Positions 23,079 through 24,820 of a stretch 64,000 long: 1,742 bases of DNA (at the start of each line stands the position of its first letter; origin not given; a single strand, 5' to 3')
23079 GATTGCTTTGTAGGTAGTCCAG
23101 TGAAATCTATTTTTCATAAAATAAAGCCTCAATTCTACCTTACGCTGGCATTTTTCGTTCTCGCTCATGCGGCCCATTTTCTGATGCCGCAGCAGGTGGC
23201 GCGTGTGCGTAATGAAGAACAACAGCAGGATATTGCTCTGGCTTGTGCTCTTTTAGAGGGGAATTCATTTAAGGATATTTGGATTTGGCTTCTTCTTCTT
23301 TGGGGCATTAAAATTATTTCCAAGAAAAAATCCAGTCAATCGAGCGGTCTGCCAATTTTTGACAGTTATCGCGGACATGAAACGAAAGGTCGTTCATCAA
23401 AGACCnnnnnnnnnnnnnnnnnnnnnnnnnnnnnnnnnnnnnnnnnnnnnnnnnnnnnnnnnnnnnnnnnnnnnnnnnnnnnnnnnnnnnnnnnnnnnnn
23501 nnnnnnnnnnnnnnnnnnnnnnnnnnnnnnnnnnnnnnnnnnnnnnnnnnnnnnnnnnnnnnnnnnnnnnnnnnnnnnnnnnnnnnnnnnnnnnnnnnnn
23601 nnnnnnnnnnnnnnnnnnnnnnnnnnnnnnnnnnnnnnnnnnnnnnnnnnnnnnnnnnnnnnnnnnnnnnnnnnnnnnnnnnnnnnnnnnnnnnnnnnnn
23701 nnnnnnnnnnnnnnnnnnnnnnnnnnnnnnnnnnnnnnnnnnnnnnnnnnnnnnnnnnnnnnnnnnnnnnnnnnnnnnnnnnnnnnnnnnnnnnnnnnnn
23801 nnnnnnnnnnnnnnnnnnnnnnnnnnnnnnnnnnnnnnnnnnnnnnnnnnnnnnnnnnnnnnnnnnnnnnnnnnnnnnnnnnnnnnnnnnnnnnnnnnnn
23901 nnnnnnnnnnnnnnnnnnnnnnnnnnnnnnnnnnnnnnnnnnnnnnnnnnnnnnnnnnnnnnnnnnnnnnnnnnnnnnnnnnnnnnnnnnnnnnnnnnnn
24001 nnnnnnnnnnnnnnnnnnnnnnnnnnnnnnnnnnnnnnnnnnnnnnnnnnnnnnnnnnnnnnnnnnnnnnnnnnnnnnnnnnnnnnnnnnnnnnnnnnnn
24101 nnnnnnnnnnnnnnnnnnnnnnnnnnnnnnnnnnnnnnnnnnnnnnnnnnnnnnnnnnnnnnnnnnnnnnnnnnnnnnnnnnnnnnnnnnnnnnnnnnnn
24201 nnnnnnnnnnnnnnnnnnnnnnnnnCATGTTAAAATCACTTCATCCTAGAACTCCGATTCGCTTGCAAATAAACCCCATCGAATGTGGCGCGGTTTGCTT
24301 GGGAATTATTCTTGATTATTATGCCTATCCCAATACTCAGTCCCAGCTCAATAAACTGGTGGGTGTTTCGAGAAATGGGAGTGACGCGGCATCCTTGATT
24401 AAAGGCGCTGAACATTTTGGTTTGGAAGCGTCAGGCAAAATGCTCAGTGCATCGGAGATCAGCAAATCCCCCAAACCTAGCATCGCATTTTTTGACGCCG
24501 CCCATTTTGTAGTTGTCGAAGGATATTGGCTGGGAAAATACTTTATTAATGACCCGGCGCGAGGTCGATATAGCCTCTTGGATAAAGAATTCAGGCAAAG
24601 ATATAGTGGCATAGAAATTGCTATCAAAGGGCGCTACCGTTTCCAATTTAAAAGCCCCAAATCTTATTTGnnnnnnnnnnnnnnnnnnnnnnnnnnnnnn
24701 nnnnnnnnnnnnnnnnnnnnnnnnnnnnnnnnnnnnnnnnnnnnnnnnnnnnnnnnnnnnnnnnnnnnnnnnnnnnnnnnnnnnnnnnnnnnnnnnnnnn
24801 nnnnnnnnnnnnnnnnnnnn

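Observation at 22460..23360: No double-glycine cargo peptide found next to the C39 exporter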

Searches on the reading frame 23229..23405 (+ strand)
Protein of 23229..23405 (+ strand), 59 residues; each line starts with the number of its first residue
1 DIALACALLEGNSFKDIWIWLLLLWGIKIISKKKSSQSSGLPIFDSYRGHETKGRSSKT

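Call 32: find_homologous_proteins(query=A5, max_evalue=10)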
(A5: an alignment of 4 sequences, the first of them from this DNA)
Query A5 (4 sequences) (59 aa, profile of the alignment): 5 proteins with E <= 10 among 123 candidates.
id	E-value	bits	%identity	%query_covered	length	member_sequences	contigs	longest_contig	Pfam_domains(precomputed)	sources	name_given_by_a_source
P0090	2.1e-27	112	100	100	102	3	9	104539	-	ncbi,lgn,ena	-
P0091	3.0e-26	108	59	92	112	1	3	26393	-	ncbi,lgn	-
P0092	2.2e-24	102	54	78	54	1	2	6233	-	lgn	-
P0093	8.2e-22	94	80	100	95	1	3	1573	-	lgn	-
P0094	8.8e-20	88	57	92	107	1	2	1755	-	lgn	-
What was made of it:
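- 23100..23408 (+): Real gene for a 102-aa small membrane protein. It has a signal-peptide-like N-terminus, a short variable ectodomain, and a conserved C-terminal module F-K-D-x-W-x-W-LLxLW (TM) - KKK - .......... (cytoplasmic). It overlaps the adaptor gene by 32 nt. Only 5 clusters exist among 5.8 billion (call 32).
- On C-terminal protein-sorting signals (PEP-CTERM and similar): Five clusters in the whole database (call 32).
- Closest known: Tripartite C-terminal sorting signals. Different: It is single-copy in the 64-kb window and rare overall (call 32), rather than a multi-copy paralogous tag.
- The family is confined to these loci: 5 clusters among 5.8 billion (call 32).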

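Call 81: search_protein_families(library=ncbifam, proteins=[P0090, P0091, P0092, P0093, P0094], max_evalue=10)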
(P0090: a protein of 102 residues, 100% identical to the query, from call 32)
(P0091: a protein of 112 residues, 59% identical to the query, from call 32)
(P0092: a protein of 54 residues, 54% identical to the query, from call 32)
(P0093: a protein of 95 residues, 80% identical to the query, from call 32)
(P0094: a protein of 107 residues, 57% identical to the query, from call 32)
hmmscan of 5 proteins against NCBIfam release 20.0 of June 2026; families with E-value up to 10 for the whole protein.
P0090 (102 aa): 0 families

P0091 (112 aa): 0 families

P0092 (54 aa): 0 families

P0093 (95 aa): 1 family
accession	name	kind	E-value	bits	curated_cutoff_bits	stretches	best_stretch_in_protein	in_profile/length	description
NF000126.2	trim_DfrA8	exception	0.26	11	325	1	28-49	10-31/169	trimethoprim-resistant dihydrofolate reductase DfrA8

P0094 (107 aa): 0 families

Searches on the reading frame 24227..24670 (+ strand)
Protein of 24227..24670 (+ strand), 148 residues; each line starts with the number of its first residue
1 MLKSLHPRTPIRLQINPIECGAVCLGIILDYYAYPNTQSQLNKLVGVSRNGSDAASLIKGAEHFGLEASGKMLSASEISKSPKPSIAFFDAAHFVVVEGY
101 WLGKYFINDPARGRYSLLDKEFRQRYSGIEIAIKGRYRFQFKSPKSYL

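Call 116: search_solved_structures(query=window:24227-24670:+, max_evalue=0.01, show_alignments=3)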
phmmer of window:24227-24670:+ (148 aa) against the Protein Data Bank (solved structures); distinct sequences matched with E-value up to 0.01: 10.
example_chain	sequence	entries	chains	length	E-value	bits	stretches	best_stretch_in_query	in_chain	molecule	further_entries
6mpz_A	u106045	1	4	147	2.2e-20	76.3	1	8-139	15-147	Double Glycine Motif Protease domain from AMS/PCAT Transporter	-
7n87_A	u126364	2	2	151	2.2e-07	34.1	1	14-119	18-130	ABC-type bacteriocin transporter | Peptidase C39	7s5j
4ry2_A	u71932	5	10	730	2.3e-07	34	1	14-118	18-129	ABC-type bacteriocin transporter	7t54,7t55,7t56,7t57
4s0f_A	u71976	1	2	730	2.3e-07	34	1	14-118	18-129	ABC-type bacteriocin transporter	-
8vp3_A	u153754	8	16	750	2.4e-07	33.9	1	14-118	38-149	ABC-type bacteriocin transporter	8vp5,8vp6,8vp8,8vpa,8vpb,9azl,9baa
6v9z_A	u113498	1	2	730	4e-06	30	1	14-118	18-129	ABC-type bacteriocin transporter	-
8vp9_A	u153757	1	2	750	8.8e-05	25.6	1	14-119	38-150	ABC-type bacteriocin transporter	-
8hf4_A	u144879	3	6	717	0.00041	23.5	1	11-111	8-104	Transport/processing ATP-binding protein ComA | Competence factor transporting ATP-binding protein/permease ComA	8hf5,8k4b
8hf6_A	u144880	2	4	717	0.00041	23.5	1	11-111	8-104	Competence factor transporting ATP-binding protein/permease ComA | Transport/processing ATP-binding protein ComA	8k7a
8hf7_A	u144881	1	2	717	0.00041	23.5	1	11-111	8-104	Competence factor transporting ATP-binding protein/permease ComA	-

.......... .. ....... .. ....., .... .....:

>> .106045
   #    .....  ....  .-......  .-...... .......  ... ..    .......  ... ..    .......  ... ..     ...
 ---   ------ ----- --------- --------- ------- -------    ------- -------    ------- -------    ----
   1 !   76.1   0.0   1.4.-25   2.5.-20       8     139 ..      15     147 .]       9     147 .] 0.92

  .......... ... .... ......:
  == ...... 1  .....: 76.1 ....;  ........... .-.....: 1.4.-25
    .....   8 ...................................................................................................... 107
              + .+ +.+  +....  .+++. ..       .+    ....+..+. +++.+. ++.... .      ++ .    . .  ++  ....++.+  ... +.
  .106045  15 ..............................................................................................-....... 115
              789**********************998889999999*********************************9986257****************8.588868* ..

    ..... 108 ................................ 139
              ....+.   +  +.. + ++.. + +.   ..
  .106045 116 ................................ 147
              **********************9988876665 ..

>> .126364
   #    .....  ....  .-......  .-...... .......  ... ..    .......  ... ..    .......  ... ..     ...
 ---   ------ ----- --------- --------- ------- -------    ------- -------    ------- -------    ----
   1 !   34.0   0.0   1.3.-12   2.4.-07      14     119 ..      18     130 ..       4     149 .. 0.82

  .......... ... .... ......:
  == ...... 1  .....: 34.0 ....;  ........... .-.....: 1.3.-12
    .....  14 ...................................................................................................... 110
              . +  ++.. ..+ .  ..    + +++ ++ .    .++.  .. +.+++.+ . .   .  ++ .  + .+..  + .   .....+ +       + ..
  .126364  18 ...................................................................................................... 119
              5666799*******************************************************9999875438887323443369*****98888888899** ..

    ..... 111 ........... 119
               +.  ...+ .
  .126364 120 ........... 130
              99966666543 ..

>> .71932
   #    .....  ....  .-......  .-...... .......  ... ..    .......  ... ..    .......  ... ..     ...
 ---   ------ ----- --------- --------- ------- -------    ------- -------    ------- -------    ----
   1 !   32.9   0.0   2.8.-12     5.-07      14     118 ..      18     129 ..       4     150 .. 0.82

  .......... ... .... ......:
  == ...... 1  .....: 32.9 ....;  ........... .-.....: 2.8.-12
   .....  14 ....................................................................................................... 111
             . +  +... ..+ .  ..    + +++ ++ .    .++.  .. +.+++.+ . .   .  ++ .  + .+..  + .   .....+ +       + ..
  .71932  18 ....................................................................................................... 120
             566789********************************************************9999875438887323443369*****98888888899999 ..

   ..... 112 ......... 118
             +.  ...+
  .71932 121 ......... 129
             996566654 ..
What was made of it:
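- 24227..26242 (+): 671-aa C39-peptidase ABC half-transporter with an intact catalytic set and a degenerate Walker B (LLLLDN). The C39 domain is closest to LahT150 (6MPZ), E = 2.2e-20 (call 116).
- On PCAT / AMS (peptidase-containing ABC transporter): Aligns to LahT150 at 2.2e-20 with 'ECGA' and 'HFVV' matched (call 116).
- Closest known: LahT / PCAT1 / ComA-type peptidase-containing ABC transporters. Same: It is closest to LahT150 (E = 2.2e-20) and also matches PCAT1 and ComA (call 116).
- The C39 domain matches LahT150 at E = 2.2e-20 against 2e-7 for PCAT1 (call 116).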
